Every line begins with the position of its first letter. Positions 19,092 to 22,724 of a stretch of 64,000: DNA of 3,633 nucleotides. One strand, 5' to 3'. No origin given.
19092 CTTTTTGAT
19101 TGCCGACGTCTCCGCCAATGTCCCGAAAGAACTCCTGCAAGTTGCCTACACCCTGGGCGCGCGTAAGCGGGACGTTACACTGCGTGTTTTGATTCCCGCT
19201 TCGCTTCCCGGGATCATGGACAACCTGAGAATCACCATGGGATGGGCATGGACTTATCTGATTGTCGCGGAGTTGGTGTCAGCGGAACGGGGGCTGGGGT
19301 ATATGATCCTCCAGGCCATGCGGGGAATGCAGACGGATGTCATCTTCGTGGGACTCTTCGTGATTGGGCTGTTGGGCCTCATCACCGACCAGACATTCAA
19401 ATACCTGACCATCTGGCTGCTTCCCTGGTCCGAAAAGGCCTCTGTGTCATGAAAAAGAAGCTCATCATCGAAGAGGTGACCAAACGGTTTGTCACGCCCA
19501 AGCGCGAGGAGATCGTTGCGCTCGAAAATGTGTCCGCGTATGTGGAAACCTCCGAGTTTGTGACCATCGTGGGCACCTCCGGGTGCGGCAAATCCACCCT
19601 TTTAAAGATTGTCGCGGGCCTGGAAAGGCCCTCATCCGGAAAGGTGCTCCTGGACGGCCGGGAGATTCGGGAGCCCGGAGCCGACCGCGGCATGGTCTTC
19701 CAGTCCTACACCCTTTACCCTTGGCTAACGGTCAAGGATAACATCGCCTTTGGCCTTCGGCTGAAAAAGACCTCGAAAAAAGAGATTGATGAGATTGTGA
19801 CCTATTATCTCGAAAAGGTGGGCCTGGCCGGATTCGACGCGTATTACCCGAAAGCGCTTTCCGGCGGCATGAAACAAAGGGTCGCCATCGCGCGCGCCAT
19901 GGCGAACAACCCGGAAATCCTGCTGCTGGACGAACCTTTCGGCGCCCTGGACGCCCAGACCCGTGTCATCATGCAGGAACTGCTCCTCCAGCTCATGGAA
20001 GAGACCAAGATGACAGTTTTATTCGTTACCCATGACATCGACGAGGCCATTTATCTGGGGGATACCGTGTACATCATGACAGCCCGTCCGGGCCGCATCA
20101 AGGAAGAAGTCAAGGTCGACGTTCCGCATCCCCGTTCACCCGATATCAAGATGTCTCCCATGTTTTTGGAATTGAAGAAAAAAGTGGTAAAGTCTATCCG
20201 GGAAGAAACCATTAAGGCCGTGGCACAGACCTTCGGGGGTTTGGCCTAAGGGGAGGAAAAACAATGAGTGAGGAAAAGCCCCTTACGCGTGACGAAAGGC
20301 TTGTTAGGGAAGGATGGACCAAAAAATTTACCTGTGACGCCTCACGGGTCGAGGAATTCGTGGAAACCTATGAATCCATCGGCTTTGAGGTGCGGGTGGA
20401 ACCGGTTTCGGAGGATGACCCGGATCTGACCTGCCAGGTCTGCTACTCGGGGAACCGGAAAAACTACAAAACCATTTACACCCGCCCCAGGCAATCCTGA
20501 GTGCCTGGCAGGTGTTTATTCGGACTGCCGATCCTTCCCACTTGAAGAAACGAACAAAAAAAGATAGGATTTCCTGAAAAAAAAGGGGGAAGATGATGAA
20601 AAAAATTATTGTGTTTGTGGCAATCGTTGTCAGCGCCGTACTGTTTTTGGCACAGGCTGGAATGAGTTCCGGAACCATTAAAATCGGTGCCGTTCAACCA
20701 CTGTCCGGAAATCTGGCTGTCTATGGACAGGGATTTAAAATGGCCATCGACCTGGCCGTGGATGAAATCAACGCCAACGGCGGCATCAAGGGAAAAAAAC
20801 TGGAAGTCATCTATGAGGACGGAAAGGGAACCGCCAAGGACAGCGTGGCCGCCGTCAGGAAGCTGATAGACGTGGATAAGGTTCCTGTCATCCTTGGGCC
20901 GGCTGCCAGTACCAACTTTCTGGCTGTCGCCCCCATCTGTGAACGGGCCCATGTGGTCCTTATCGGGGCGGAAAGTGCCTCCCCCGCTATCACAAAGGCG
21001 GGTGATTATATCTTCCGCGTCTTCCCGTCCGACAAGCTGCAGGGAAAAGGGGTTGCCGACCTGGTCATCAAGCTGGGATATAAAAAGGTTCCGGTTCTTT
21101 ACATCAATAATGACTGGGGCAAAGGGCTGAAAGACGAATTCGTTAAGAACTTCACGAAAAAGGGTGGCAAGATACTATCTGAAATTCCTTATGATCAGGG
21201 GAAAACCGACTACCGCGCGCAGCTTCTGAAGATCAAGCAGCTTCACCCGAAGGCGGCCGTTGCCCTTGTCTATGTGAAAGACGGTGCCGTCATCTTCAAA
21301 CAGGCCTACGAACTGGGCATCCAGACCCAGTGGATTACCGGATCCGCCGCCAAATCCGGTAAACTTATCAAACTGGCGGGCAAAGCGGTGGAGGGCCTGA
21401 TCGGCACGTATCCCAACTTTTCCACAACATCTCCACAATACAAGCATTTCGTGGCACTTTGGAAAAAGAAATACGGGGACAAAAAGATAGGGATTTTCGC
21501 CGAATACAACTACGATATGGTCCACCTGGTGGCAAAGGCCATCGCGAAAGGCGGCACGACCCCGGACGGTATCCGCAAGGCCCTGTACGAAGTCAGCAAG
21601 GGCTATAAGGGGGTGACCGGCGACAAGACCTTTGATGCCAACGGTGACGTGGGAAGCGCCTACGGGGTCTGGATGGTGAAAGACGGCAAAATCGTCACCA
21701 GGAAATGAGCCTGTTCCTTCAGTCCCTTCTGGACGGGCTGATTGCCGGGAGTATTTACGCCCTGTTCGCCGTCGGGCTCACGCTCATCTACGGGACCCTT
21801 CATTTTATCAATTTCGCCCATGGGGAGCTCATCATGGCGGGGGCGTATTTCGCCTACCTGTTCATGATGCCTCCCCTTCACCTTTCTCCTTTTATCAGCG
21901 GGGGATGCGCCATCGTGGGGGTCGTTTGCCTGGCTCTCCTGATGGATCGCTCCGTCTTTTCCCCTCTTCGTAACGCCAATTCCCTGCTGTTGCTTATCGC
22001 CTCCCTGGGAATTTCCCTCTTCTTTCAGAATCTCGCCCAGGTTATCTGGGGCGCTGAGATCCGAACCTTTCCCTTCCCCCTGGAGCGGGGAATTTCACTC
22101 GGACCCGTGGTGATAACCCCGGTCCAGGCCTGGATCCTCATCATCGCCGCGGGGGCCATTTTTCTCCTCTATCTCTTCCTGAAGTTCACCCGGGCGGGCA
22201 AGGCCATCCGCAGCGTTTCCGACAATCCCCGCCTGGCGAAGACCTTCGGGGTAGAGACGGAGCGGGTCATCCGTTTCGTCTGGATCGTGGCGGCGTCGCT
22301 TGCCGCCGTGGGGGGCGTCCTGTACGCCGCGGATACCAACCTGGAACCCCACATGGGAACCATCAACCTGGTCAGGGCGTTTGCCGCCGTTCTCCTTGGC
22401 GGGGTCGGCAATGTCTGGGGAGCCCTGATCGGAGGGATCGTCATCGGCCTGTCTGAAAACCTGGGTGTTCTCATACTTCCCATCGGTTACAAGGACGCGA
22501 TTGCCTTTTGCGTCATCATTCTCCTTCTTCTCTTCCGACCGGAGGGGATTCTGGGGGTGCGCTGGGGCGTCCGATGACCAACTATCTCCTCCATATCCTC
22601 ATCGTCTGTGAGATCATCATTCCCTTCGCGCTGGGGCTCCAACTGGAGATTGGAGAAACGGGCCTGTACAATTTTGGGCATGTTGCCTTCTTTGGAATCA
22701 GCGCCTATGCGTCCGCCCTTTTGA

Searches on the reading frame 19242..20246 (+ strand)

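Call 79: search_protein_families(library=pfam, proteins=[window:19242-20246:+], max_evalue=0.00001)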
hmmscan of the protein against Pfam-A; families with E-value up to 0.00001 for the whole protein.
window:19242-20246:+ (335 aa): 1 family
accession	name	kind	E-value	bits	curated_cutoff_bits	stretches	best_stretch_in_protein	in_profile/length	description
PF00005.33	ABC_tran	-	2.8e-34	119.1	25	1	94-233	1-136/137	ABC transporter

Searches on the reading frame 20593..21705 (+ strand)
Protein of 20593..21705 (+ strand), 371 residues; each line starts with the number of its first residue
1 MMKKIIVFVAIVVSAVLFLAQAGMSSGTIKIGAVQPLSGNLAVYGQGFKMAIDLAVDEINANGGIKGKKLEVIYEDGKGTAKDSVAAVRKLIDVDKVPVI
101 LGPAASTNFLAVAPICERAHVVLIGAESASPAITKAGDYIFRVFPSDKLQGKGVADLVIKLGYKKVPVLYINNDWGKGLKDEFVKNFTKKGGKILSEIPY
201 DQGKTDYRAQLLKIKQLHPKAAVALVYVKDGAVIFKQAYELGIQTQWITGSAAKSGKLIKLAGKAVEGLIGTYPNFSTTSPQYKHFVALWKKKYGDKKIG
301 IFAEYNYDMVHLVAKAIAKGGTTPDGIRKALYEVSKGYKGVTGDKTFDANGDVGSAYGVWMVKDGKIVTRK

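Call 79: search_protein_families(library=pfam, proteins=[window:20593-21705:+], max_evalue=0.00001)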
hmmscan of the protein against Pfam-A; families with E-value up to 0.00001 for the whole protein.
window:20593-21705:+ (371 aa): 3 families
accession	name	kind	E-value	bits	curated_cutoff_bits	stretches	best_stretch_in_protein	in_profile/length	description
PF13458.12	Peripla_BP_6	-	2.4e-64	218.6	31.7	1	28-365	1-342/343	Periplasmic binding protein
PF01094.35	ANF_receptor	-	1.1e-43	150.1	25.4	1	49-363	3-351/353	Receptor family ligand binding region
PF13433.12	Peripla_BP_5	-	4.2e-26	92.4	27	1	29-334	1-309/363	Periplasmic binding protein domain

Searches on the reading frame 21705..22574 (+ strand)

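Call 80: search_protein_families(library=pfam, proteins=[window:21705-22574:+], max_evalue=0.00001)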
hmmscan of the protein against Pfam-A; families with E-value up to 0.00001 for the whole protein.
window:21705-22574:+ (290 aa): 1 family
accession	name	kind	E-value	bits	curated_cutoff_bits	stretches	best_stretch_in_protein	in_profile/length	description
PF02653.21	BPD_transp_2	-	2.7e-37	128.8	26.8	1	8-275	2-269/269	Branched-chain amino acid transport system / permease component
